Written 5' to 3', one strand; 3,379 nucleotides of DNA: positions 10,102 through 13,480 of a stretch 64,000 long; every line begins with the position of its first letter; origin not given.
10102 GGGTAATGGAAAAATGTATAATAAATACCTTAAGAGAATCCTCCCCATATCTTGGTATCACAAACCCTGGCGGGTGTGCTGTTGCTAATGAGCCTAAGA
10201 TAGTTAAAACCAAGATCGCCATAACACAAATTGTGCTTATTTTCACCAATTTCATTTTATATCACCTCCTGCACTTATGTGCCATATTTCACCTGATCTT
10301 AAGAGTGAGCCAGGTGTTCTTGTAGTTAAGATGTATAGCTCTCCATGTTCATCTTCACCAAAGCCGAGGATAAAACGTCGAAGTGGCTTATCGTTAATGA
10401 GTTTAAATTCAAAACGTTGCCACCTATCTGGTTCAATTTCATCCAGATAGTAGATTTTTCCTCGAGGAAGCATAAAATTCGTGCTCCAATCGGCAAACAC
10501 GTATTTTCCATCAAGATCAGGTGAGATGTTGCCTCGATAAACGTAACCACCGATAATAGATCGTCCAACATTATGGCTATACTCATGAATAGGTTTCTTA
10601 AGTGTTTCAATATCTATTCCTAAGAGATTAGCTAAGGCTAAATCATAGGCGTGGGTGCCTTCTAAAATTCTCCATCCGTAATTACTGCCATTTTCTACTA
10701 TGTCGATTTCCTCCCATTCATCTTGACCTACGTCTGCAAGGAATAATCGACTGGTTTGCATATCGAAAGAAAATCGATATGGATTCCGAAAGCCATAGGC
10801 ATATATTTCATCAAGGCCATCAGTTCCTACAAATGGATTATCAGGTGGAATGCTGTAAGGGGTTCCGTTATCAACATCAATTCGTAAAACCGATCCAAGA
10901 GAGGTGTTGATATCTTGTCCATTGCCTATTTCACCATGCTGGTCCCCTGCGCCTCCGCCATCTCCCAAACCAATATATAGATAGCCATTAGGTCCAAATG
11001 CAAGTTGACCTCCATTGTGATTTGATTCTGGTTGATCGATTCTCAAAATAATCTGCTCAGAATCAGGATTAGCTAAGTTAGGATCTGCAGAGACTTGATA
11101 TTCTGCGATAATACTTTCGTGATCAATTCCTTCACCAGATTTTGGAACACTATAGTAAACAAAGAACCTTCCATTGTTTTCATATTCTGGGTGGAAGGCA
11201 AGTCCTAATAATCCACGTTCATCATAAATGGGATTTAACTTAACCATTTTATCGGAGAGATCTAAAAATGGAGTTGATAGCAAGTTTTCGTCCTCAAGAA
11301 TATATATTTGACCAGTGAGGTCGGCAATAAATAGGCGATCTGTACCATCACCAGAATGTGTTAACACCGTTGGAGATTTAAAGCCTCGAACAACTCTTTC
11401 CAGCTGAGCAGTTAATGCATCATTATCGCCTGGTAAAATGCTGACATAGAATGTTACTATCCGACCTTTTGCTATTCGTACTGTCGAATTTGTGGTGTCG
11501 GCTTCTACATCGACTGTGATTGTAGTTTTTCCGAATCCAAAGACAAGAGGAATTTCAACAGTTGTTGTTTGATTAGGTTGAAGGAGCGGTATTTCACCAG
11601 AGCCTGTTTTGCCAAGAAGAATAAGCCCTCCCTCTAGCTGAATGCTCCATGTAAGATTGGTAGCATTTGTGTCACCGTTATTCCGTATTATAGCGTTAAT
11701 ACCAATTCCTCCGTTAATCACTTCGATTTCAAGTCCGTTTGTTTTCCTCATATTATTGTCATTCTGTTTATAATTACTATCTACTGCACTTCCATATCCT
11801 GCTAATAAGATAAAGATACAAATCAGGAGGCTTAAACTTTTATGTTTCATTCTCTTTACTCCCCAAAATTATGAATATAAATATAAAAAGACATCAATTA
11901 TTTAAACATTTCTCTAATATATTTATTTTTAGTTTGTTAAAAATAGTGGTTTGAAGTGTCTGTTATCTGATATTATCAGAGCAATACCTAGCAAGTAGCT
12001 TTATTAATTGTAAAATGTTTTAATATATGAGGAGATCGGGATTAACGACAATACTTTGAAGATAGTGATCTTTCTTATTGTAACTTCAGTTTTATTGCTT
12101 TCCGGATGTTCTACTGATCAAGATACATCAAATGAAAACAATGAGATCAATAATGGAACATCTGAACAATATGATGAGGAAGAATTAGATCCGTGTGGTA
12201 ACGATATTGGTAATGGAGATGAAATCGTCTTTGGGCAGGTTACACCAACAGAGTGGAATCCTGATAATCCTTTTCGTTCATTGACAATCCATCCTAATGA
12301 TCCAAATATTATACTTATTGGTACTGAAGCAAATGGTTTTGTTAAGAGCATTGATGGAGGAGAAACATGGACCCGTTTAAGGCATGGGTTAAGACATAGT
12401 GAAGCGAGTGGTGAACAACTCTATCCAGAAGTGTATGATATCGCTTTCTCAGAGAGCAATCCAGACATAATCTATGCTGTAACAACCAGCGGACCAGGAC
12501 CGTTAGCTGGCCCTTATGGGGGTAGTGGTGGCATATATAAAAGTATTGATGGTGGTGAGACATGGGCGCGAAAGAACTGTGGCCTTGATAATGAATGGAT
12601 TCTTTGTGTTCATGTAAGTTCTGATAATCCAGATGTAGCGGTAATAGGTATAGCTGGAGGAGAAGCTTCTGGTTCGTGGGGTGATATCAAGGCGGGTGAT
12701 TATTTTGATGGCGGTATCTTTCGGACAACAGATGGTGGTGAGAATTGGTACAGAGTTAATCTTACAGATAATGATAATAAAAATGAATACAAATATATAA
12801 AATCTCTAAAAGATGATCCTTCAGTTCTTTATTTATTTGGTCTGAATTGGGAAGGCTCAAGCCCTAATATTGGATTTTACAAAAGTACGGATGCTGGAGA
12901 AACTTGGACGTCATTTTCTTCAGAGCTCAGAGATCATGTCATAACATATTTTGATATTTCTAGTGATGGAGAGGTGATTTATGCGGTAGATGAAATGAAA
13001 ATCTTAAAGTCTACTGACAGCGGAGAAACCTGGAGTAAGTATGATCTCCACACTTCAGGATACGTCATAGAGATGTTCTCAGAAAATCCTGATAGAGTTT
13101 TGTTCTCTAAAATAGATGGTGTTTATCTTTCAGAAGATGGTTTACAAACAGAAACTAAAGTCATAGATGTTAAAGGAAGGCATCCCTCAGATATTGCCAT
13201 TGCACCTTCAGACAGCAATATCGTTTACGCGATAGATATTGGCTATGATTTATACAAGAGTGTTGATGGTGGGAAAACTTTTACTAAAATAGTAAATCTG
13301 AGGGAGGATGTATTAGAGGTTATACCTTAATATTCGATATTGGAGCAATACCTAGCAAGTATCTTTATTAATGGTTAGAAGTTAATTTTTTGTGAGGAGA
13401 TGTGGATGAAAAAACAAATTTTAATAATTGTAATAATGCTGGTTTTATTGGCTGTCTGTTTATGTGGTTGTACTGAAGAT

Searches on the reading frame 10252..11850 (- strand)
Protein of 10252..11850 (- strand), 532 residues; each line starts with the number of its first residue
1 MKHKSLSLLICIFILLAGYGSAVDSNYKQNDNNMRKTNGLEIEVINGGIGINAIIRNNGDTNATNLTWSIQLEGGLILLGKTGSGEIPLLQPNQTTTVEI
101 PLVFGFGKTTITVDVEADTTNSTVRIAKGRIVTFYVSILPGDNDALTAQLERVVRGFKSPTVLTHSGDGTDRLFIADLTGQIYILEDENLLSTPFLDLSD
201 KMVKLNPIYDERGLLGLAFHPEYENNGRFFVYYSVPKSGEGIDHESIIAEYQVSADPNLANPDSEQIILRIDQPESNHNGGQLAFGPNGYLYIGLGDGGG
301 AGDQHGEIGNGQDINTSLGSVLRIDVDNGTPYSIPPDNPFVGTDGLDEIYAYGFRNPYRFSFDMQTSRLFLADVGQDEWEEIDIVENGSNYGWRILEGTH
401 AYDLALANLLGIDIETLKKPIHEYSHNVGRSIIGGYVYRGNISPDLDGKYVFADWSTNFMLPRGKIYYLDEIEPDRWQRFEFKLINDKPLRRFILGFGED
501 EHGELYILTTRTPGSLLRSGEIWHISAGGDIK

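Call 80: search_protein_families(library=pfam, proteins=[window:10252-11850:-], max_evalue=0.0001)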
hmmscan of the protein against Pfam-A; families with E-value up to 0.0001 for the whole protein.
window:10252-11850:- (532 aa): 1 family
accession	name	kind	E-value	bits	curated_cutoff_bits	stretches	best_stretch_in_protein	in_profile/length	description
PF07995.17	GSDH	-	1.7e-41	143.1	25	1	158-456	2-279/332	Glucose / Sorbosone dehydrogenase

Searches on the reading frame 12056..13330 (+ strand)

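Call 80: search_protein_families(library=pfam, proteins=[window:12056-13330:+], max_evalue=0.0001)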
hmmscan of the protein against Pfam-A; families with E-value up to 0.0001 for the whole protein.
window:12056-13330:+ (424 aa): 4 families
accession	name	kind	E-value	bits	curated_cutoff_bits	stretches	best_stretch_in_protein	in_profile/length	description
PF15902.12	Sortilin-Vps10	-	3.9e-18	65.9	33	2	274-366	3-109/446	Sortilin, neurotensin receptor 3,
PF02012.26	BNR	-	3.4e-10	38.8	27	0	275-285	1-11/12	BNR/Asp-box repeat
PF14870.12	PSII_BNR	-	3.2e-09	36.9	27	0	274-333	40-101/303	Photosynthesis system II assembly factor YCF48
PF13810.12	DUF4185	-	8.3e-05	22.4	39.5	0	219-265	127-181/309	Domain of unknown function (DUF4185)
